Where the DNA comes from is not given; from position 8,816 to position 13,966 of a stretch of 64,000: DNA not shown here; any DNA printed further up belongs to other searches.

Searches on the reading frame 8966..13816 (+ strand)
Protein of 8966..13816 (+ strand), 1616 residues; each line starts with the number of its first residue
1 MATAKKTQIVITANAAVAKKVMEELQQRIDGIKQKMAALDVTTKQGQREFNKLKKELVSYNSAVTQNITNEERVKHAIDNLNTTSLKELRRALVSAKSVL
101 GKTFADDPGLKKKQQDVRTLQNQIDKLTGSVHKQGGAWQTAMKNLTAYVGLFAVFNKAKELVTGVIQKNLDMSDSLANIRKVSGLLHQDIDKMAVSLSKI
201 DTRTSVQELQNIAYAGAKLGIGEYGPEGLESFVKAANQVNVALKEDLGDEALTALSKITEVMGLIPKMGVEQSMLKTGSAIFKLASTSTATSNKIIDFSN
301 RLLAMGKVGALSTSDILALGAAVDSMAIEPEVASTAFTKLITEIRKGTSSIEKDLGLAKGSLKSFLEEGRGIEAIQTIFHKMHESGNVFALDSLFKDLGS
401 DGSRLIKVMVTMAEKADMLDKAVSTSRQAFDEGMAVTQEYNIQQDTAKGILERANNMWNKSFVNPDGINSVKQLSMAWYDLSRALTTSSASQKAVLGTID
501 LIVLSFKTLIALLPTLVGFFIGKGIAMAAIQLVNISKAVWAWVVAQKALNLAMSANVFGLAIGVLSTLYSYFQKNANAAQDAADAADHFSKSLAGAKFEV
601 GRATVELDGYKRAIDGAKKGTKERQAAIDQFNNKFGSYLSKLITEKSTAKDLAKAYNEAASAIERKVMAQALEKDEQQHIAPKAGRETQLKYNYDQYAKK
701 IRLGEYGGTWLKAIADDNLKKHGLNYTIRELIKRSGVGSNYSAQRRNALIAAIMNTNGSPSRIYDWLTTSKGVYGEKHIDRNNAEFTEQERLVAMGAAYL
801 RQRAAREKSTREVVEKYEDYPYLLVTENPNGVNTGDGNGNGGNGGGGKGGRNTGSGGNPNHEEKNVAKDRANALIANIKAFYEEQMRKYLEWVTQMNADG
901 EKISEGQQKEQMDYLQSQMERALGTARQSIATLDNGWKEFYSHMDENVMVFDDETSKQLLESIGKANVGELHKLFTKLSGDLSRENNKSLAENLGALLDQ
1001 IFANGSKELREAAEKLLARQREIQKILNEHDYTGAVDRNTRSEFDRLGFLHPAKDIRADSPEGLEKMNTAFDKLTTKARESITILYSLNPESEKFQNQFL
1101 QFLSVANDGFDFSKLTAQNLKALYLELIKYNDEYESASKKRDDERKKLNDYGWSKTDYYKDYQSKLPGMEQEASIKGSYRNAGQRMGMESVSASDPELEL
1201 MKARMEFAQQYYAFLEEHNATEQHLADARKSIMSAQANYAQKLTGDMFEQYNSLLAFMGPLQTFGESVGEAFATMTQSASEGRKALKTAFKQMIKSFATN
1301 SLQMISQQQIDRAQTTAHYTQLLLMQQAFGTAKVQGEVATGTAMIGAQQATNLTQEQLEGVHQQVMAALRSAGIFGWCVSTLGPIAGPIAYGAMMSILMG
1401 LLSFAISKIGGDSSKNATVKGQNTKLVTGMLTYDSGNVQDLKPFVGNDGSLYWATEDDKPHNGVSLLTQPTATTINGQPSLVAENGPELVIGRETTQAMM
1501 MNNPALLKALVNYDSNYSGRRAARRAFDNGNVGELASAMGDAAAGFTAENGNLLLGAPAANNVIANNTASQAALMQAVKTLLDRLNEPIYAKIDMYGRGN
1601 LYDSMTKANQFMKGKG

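Call 16: search_protein_families(library=phrogs, proteins=[window:8966-13816:+], max_evalue=0.00001)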
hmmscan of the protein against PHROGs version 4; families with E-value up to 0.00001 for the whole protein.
window:8966-13816:+ (1616 aa): 5 families
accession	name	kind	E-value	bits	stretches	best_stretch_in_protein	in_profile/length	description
phrog_25337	-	tail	1.7e-23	83.3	1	21-462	44-486/1456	tail length tape measure protein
phrog_13339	-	tail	1.5e-16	59.9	1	114-456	39-375/2156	tail length tape measure protein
phrog_28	-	tail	2.8e-15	57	1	19-1355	130-1115/1228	tail length tape measure protein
phrog_9959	-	tail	1.1e-11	44.1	1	543-688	481-621/1708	tail length tape measure protein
phrog_17594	-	tail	1.6e-10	40.2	1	175-452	184-463/1582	tail length tape measure protein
